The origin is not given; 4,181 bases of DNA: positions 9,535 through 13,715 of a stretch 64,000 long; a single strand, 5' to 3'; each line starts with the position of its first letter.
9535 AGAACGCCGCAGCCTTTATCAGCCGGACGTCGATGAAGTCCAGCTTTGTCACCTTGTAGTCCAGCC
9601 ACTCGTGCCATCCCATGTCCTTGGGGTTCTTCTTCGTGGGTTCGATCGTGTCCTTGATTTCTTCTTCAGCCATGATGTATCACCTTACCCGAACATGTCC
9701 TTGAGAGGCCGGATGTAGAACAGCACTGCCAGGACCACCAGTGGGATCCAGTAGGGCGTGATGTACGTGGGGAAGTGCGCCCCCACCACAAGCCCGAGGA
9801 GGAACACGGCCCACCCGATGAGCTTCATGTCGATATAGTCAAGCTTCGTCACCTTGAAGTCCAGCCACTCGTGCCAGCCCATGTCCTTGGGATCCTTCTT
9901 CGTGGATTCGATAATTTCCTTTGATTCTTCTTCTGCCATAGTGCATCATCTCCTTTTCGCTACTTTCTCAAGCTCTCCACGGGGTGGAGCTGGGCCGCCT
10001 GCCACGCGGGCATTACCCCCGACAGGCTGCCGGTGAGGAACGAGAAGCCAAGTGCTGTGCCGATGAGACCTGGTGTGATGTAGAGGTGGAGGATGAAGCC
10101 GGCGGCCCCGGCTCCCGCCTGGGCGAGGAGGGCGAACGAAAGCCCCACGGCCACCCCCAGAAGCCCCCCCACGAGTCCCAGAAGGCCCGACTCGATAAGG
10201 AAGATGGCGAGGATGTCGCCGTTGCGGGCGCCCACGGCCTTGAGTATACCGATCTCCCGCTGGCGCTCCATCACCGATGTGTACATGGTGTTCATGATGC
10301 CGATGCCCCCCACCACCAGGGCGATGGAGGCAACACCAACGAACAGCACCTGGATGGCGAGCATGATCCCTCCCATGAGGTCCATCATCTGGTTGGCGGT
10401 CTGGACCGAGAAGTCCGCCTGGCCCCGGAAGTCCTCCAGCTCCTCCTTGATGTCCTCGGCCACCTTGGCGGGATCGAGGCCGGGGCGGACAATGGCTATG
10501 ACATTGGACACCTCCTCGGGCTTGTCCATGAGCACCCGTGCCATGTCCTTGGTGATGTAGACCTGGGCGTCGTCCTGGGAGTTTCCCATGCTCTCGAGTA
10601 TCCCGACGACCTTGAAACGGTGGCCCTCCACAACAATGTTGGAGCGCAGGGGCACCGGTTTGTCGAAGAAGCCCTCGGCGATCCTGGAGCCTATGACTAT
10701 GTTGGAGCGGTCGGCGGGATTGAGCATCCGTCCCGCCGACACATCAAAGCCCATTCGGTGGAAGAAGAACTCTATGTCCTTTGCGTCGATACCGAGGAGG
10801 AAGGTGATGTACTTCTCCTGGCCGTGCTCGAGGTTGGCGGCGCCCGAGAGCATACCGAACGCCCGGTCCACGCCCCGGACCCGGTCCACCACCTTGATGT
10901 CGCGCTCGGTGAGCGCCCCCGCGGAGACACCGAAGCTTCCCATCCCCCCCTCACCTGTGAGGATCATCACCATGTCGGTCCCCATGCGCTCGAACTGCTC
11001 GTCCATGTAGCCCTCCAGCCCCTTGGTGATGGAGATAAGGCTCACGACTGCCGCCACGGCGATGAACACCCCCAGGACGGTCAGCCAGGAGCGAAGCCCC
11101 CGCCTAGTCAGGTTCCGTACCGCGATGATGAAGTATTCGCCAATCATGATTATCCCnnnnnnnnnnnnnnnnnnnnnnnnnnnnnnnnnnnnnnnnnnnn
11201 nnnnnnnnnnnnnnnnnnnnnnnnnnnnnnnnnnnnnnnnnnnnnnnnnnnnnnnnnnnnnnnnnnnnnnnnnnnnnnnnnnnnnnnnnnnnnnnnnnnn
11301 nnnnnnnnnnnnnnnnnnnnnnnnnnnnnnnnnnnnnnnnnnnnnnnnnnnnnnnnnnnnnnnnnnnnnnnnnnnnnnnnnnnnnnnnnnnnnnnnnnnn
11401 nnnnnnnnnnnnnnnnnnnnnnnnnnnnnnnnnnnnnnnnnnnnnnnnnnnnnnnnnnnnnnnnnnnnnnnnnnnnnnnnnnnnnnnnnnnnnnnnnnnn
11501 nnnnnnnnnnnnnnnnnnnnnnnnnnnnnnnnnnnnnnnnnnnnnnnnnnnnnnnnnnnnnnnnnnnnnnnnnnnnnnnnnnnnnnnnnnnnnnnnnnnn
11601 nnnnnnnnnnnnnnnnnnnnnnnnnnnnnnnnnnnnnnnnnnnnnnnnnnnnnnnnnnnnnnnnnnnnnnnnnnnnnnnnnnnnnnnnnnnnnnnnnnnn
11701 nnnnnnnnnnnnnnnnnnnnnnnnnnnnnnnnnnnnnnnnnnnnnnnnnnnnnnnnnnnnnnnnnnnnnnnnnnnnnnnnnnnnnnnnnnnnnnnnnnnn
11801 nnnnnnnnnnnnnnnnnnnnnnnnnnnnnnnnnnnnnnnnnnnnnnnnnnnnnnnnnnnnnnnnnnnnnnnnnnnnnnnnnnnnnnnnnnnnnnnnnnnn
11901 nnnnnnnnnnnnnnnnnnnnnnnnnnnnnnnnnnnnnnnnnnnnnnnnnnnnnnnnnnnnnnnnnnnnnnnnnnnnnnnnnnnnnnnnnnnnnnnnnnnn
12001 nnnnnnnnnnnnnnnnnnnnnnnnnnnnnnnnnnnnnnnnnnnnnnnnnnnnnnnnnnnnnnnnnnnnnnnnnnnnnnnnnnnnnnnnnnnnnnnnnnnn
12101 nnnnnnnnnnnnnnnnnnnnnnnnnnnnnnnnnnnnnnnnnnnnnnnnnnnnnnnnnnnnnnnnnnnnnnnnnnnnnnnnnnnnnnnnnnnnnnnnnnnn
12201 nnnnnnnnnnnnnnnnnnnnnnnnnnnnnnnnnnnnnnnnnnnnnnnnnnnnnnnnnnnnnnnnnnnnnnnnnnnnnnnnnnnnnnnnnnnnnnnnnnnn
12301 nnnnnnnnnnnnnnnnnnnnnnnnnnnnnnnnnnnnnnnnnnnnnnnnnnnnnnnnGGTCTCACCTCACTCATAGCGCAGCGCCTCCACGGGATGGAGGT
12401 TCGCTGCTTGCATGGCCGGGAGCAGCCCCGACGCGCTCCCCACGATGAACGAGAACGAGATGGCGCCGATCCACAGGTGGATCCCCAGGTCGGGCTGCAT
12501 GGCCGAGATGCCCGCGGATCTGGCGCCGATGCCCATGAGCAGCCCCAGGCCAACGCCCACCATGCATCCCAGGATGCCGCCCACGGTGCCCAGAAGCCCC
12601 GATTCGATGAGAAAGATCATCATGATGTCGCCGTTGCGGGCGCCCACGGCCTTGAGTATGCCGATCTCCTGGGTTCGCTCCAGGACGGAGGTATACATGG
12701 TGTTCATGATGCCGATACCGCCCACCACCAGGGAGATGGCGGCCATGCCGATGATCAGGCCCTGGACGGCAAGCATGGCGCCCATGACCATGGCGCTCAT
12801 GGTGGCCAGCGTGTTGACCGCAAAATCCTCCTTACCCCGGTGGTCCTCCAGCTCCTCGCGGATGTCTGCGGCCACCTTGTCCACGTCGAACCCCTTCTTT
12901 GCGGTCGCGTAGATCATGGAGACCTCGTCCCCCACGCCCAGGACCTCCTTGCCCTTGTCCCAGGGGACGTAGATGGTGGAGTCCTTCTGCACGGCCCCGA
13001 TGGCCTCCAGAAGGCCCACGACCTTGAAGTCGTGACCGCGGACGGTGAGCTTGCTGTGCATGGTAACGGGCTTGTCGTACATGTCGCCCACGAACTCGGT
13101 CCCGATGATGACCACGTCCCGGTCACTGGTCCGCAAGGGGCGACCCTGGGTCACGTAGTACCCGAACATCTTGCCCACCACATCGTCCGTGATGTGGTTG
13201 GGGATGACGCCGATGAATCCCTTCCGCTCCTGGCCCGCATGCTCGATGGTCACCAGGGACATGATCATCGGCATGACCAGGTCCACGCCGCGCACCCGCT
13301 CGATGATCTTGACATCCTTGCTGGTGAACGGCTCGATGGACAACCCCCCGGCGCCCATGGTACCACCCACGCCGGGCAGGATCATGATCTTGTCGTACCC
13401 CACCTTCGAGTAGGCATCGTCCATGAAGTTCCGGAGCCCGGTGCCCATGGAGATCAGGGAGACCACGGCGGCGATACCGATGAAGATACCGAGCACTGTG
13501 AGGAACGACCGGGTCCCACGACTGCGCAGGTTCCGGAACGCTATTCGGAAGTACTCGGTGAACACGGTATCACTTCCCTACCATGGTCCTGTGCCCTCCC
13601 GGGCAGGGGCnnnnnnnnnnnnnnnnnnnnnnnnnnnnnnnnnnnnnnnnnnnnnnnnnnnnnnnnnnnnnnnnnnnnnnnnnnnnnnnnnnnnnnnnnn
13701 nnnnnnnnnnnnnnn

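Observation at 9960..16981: FtsX/MacB-type ABC system with three tandem permease paralogs, a CARDB-like partner and paired GbsR-like regulators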

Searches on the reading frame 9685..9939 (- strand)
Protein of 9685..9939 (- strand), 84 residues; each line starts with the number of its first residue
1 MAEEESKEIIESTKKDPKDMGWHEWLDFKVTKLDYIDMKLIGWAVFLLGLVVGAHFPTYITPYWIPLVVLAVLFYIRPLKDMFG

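Call 5: search_protein_families(library=pfam, proteins=[window:9685-9939:-], max_evalue=0.01)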
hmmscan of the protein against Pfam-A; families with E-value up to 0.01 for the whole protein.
window:9685-9939:- (84 aa): 0 families

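Call 6: search_protein_families(library=ncbifam, proteins=[window:9685-9939:-], max_evalue=0.01)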
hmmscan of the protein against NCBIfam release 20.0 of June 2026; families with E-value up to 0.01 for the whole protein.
window:9685-9939:- (84 aa): 0 families

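Call 52: search_protein_representatives(protein=window:9685-9939:-)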
Query: 84 residues. Proteins with E-value up to 0.001 (for the whole library): 9; up to 1e-10: 4; up to 1e-30: 1. The best 9 are listed.
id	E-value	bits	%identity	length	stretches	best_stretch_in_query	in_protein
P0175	2.4e-35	136.6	74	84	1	1-84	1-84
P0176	2.9e-26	107.5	59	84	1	1-83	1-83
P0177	6.4e-13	64.9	42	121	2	29-80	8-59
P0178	4.3e-11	59.0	33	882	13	26-62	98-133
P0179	1.1e-07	48.2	52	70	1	24-79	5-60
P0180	4.5e-06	43.0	39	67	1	24-82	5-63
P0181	1.0e-05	41.8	46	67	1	26-83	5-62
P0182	5.2e-04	36.4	42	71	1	26-83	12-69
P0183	6.4e-04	36.1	35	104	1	17-79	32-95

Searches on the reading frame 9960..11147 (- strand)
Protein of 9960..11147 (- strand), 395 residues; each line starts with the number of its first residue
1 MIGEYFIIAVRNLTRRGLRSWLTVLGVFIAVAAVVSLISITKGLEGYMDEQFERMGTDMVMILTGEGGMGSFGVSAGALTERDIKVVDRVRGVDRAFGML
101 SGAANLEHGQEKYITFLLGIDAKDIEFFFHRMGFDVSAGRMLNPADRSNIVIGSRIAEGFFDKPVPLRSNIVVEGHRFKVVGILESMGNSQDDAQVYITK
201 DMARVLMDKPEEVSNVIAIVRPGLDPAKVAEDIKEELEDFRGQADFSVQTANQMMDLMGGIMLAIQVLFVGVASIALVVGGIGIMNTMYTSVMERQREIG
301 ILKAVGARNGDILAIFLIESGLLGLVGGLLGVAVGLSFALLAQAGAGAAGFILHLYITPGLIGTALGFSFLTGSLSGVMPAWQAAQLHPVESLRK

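Call 5: search_protein_families(library=pfam, proteins=[window:9960-11147:-], max_evalue=0.01)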
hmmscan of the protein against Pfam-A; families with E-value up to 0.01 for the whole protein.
window:9960-11147:- (395 aa): 2 families
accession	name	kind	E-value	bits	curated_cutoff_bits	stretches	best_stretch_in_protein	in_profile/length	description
PF12704.14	MacB_PCD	-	6.6e-29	102.1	27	1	20-235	1-206/207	MacB-like periplasmic core domain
PF02687.27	FtsX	-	2.4e-20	73.2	25.5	1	272-388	3-119/120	FtsX-like permease C-terminal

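Call 6: search_protein_families(library=ncbifam, proteins=[window:9960-11147:-], max_evalue=0.01)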
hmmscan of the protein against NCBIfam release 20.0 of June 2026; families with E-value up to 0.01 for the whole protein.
window:9960-11147:- (395 aa): 10 families
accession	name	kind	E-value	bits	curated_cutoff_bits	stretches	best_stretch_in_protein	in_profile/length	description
NF007826.0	PRK10535.1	equivalog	1.8e-37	129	966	1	6-393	258-645/648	macrolide ABC transporter ATP-binding protein/permease MacB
TIGR03434.1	ADOP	subfamily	1.9e-25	89.2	622.3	2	128-316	536-728/803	ADOP family duplicated permease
TIGR02212.1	lolCE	equivalog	1.5e-21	76.8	362.45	1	5-394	9-409/411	lipoprotein-releasing ABC transporter permease subunit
NF008076.0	PRK10814.1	exception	8.9e-15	54.6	473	1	18-394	25-397/399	lipoprotein-releasing ABC transporter permease subunit LolC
NF038346.1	FtsX_actino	exception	2.6e-11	43.5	250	1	247-335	161-249/308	permease-like cell division protein FtsX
NF038347.1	FtsX_Gpos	exception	2.6e-11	43.4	225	1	229-334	137-236/296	permease-like cell division protein FtsX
TIGR00439.2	FtsX_Gneg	equivalog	3.8e-11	42.7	255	1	229-386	132-288/292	permease-like cell division protein FtsX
NF008357.0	PRK11146.1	exception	2.1e-09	36.7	439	1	176-340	185-343/414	lipoprotein-releasing ABC transporter permease subunit LolE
TIGR01185.1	devC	equivalog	2.6e-09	36.6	290.35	1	173-337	165-329/380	ABC transporter permease DevC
TIGR02213.1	lolE_release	exception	2.3e-07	30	540.35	1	177-340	183-340/411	lipoprotein-releasing ABC transporter permease subunit LolE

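Call 16: list_cluster_members(proteins=[window:9960-11147:-, window:11157-12356:-, window:12366-13565:-, window:13611-15587:-, window:15584-16384:-, window:16406-16981:-, window:17097-17660:-, window:9685-9939:-, window:9413-9673:-, window:22116-23114:-])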
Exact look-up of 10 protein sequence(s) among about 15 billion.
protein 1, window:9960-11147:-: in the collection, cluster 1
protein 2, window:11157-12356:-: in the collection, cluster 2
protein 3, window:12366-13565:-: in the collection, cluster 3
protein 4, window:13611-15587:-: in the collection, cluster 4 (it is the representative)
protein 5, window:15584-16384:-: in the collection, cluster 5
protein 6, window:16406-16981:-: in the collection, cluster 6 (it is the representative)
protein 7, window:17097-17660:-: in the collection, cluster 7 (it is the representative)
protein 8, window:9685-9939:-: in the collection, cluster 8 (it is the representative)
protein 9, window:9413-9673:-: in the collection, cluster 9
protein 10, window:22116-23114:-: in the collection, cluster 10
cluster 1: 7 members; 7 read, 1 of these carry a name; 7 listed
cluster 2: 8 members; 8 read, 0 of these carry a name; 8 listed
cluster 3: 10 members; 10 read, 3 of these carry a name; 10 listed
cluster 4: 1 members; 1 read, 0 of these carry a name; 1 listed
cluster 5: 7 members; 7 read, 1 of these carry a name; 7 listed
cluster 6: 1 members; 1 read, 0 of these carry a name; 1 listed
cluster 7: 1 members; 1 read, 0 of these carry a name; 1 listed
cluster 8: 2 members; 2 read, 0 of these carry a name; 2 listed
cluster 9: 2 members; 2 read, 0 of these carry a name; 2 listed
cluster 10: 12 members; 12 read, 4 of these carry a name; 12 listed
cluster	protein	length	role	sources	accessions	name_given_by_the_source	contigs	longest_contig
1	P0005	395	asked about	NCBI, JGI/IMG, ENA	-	-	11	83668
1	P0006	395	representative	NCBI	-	-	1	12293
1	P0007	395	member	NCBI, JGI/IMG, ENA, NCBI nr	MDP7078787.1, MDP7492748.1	MAG: ABC transporter permease [Candidatus Undinarchaeales archaeon] | putative ABC transport system permease protein | ABC transporter permease [Candidatus Undinarchaeales archaeon]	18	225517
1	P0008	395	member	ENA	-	-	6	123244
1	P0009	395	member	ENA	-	-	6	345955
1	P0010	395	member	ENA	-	-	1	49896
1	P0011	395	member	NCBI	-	-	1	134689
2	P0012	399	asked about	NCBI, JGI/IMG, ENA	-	-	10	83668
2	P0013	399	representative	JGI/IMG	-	-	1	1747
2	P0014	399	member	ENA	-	-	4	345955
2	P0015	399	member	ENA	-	-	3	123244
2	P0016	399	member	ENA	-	-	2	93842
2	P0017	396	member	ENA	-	-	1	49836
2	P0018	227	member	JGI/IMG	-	-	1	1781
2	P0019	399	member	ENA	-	-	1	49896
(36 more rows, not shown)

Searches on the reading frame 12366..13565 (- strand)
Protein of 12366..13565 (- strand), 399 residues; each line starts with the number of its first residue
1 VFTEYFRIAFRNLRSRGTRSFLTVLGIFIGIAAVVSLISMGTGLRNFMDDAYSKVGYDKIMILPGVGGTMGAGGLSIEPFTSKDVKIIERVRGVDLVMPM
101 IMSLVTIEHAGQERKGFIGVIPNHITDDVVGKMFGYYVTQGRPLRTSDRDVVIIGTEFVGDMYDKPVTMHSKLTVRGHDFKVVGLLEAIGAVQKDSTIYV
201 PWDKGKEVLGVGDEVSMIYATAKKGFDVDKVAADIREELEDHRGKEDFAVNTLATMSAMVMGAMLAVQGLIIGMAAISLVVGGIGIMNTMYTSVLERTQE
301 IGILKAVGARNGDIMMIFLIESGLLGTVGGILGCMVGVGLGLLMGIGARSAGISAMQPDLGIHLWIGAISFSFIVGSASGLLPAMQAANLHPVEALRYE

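Call 5: search_protein_families(library=pfam, proteins=[window:12366-13565:-], max_evalue=0.01)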
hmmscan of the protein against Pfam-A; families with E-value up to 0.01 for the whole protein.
window:12366-13565:- (399 aa): 2 families
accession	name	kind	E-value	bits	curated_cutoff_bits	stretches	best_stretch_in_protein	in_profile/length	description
PF12704.14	MacB_PCD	-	3.7e-29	102.9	27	1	20-237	1-206/207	MacB-like periplasmic core domain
PF02687.27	FtsX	-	7.7e-18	65.1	25.5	1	274-392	3-120/120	FtsX-like permease C-terminal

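Call 6: search_protein_families(library=ncbifam, proteins=[window:12366-13565:-], max_evalue=0.01)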
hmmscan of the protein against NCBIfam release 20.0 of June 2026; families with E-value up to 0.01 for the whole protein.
window:12366-13565:- (399 aa): 10 families
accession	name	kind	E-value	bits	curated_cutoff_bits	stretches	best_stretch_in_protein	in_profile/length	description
NF007826.0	PRK10535.1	equivalog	7.8e-36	123.5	966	1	2-397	254-646/648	macrolide ABC transporter ATP-binding protein/permease MacB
TIGR03434.1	ADOP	subfamily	3e-23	81.9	622.3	1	132-399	538-803/803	ADOP family duplicated permease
TIGR02212.1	lolCE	equivalog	1.7e-16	60.1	362.45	1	174-399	178-411/411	lipoprotein-releasing ABC transporter permease subunit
NF008076.0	PRK10814.1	exception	3.1e-10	39.6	473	1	256-399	262-399/399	lipoprotein-releasing ABC transporter permease subunit LolC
NF038347.1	FtsX_Gpos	exception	1.3e-08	34.6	225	1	224-336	130-236/296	permease-like cell division protein FtsX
NF008357.0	PRK11146.1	exception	1.7e-08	33.7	439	1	178-345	185-342/414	lipoprotein-releasing ABC transporter permease subunit LolE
NF038346.1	FtsX_actino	exception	4.8e-08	32.7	250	1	260-337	172-249/308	permease-like cell division protein FtsX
TIGR00439.2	FtsX_Gneg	equivalog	9.9e-08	31.5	255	1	251-353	157-253/292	permease-like cell division protein FtsX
TIGR02213.1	lolE_release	exception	2.1e-06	26.9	540.35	1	179-344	183-338/411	lipoprotein-releasing ABC transporter permease subunit LolE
TIGR01185.1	devC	equivalog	3.7e-05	22.9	290.35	1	222-377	214-365/380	ABC transporter permease DevC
